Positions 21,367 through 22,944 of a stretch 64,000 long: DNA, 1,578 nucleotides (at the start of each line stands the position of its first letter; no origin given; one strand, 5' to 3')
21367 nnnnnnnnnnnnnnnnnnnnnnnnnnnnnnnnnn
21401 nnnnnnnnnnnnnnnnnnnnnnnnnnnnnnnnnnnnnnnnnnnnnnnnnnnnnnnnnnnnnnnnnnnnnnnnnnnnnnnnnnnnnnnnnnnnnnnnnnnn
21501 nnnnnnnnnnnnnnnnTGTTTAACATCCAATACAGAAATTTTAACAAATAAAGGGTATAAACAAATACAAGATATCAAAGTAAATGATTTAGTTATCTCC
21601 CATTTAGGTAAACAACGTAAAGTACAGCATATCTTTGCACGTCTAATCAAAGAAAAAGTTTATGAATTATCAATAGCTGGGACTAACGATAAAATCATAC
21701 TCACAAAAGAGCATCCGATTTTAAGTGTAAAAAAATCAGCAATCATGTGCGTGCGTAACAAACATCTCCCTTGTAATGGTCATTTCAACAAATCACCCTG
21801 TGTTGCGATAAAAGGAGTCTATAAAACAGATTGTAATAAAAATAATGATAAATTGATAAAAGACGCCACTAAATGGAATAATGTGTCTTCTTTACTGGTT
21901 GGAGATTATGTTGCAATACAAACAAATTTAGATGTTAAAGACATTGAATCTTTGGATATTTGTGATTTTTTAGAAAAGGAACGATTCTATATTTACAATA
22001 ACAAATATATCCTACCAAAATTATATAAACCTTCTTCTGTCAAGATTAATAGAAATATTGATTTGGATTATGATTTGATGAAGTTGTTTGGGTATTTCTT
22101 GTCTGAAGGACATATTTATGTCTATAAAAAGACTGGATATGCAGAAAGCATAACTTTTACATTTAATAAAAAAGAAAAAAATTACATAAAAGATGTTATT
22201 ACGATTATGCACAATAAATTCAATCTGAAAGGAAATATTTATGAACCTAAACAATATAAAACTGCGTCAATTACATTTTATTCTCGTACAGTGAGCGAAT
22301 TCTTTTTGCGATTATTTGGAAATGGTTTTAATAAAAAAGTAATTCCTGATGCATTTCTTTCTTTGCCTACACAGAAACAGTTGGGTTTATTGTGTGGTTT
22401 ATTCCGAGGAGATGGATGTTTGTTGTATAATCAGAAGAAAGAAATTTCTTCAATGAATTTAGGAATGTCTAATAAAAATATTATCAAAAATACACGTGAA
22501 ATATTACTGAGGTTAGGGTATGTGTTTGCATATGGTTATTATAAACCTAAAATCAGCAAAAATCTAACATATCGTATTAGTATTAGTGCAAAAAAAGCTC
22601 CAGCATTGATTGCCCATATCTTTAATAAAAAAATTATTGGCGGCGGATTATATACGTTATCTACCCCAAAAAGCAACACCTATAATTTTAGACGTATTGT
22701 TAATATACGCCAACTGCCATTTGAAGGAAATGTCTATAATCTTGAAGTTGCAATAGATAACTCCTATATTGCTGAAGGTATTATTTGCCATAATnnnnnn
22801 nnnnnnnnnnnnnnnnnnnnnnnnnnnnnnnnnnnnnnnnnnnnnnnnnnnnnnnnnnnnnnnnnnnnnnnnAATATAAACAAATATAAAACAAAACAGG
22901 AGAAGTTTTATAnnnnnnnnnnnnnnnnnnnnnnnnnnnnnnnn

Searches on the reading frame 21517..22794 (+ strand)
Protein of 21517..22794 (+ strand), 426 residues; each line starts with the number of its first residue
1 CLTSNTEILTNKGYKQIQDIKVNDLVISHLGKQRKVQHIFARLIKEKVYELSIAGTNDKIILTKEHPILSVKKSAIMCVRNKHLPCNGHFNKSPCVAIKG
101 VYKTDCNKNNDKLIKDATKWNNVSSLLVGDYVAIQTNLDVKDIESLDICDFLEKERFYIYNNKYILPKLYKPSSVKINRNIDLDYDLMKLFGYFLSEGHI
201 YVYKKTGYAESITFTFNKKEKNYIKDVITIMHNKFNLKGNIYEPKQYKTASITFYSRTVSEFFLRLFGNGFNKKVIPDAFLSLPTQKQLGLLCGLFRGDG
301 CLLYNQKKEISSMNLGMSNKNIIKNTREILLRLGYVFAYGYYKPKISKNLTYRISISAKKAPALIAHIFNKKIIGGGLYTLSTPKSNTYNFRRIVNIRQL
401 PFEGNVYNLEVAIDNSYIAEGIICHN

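Call 4: search_protein_families(library=pfam, proteins=[window:21517-22794:+], max_evalue=0.1)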
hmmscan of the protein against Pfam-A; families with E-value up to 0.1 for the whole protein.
window:21517-22794:+ (426 aa): 5 families
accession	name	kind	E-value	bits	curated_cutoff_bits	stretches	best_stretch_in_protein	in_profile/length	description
PF14890.11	Intein_splicing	-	4.1e-11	43.4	35.8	1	20-426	26-155/155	Intein splicing domain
PF14528.11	LAGLIDADG_3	-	4.9e-11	43.2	22.5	2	288-358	3-70/82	LAGLIDADG-like domain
PF13403.11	Hint_2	-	0.00043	21.1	28.4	1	1-46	2-47/147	Hint domain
PF05203.21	Hom_end_hint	-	0.0035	17.8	32.1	1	1-52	1-51/228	Hom_end-associated Hint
PF07591.16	PT-HINT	-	0.063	14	27.7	1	8-71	2-72/137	Pretoxin HINT domain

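Call 6: search_solved_structures(query=window:21517-22794:+, max_evalue=0.01, show_alignments=2)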
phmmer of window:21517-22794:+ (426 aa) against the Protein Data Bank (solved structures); distinct sequences matched with E-value up to 0.01: 3.
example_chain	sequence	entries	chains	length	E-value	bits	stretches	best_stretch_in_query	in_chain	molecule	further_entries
2cw7_A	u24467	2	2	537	0.00012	24.7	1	175-396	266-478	Endonuclease PI-PkoII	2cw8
6qaz_A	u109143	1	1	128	0.0025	20.3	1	4-67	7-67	cyanophage-like gp41-1 intein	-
6riz_A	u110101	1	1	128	0.0047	19.4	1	4-66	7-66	gp41-1 intein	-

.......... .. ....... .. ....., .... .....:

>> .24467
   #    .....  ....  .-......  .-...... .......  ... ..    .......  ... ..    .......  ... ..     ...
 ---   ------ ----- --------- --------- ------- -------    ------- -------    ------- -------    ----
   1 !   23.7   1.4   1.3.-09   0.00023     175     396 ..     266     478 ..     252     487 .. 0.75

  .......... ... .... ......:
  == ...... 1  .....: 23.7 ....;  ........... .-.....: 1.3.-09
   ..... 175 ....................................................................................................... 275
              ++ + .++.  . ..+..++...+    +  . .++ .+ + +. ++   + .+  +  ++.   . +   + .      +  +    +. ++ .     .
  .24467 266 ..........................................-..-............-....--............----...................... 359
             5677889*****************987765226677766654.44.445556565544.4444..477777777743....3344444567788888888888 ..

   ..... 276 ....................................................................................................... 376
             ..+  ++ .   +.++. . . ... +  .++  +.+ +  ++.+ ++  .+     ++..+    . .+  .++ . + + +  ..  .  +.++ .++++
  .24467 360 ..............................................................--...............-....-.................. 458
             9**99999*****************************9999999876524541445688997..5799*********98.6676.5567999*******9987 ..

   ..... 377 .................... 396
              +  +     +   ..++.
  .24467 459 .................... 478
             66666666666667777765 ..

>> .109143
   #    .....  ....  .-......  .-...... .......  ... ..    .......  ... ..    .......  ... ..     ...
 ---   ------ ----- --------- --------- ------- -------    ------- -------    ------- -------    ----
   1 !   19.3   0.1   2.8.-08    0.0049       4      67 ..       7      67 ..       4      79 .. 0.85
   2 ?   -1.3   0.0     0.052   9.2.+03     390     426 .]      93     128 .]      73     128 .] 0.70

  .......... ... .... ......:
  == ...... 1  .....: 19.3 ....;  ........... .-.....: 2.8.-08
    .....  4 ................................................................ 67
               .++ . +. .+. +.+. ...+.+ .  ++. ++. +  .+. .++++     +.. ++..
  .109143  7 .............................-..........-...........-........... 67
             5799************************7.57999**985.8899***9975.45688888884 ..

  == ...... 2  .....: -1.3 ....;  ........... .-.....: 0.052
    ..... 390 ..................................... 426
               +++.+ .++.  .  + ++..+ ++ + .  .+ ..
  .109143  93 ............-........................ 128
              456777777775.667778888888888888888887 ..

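Call 34: find_homologous_proteins(query=window:21517-22794:+, max_evalue=0.001)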
Query window:21517-22794:+ (426 aa): 111 proteins with E <= 0.001 among 4300 candidates.
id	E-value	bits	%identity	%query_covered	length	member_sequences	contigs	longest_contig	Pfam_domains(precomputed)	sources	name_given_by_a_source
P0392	8.7e-282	952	100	100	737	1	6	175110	PF14528.12,PF14890.12,PF01555.25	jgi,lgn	-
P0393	1.1e-89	320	43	100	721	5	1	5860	PF14528.12,PF14890.12,PF01555.25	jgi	-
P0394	2.3e-39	154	34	72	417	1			PF02867.21,PF14528.12,PF14890.12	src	-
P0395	3.2e-35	140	37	58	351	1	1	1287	PF02867.21,PF14528.12,PF14890.12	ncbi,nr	ncbi:MAG: LAGLIDADG family homing endonuclease, partial [Candidatus Diapherotrites archaeon]|nr:LAGL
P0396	1.7e-32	131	28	100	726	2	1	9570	PF14528.12,PF14890.12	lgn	-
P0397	3.2e-31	127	28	100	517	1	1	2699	PF14528.12,PF01592.22,PF14890.12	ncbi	-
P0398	1.5e-30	125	26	100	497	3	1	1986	PF14528.12,PF01592.22,PF14890.12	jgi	-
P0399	1.0e-29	122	30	100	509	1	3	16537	PF14528.12,PF01592.22,PF14890.12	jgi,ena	-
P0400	1.4e-29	122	29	100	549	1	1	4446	PF05204.20,PF14528.12,PF01592.22,PF14890.12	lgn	-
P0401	3.5e-29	120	28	100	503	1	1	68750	PF14528.12,PF01592.22,PF14890.12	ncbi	-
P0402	5.4e-29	120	29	100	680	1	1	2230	PF08343.16,PF02867.21,PF00317.27,PF14890.12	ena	-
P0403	8.9e-29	119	29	100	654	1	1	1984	PF14528.12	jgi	-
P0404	1.3e-28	118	31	100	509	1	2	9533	PF14528.12,PF01592.22,PF14890.12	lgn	-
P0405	2.3e-28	118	27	100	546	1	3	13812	PF05204.20,PF14528.12,PF01592.22,PF14890.12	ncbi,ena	-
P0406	3.0e-28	117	28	100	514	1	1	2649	PF14528.12,PF01592.22,PF14890.12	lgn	-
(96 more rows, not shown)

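Call 36: find_encoding_contigs(protein=P0392, flank=3000, max_places=6)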
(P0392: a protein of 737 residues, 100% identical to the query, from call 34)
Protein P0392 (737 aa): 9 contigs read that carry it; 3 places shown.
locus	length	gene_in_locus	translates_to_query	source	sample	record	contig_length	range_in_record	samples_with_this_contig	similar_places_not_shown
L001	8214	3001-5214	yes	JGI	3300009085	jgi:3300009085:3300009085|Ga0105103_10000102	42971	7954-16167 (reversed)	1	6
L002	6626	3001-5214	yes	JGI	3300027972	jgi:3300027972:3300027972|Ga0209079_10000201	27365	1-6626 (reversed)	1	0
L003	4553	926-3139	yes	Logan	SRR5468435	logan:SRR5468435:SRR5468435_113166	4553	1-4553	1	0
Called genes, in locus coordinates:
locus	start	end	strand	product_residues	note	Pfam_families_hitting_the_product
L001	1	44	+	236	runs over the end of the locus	-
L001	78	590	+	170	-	-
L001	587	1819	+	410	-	PF01139:RtcB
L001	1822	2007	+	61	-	-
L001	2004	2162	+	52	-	-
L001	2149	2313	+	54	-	-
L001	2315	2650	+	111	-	-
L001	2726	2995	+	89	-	-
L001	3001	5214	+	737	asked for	PF01555:N6_N4_Mtase, PF14890:Intein_splicing, PF14528:LAGLIDADG_3 (faint)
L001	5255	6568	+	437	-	-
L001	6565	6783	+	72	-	-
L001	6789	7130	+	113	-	PF20274:cREC_REC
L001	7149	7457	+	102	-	-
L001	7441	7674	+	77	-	PF12728:HTH_17 (weak)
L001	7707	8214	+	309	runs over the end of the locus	PF02899:Phage_int_SAM_1 (weak), PF13495:Phage_int_SAM_4 (weak), PF00589:Phage_integrase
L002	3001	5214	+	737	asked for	PF01555:N6_N4_Mtase, PF14890:Intein_splicing, PF14528:LAGLIDADG_3 (faint)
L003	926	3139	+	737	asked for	PF01555:N6_N4_Mtase, PF14890:Intein_splicing, PF14528:LAGLIDADG_3 (faint)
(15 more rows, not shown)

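Call 78: search_protein_families(library=ncbifam, proteins=[window:21517-22794:+], max_evalue=0.01)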
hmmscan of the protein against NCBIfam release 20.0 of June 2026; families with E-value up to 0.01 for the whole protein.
window:21517-22794:+ (426 aa): 5 families
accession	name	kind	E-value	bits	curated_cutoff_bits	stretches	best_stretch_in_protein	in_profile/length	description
NF045703.1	rSAM_Tes_intein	exception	1.2e-10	39.9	1700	1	34-422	217-606/1040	tetraether lipid synthase Tes, intein-containing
NF011491.0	PRK14898.1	equivalog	1.7e-10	39.7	783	1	124-312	185-360/860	DNA-directed RNA polymerase subunit A''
TIGR01443.1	intein_Cterm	domain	0.00013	22.1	15.6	1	406-426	2-23/24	intein C-terminal splicing region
NF005852.0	PRK07773.1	equivalog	0.00015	20.2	780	1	264-360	588-685/886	replicative DNA helicase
TIGR01445.1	intein_Nterm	domain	0.0029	18.5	24.5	1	1-69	1-82/83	intein N-terminal splicing region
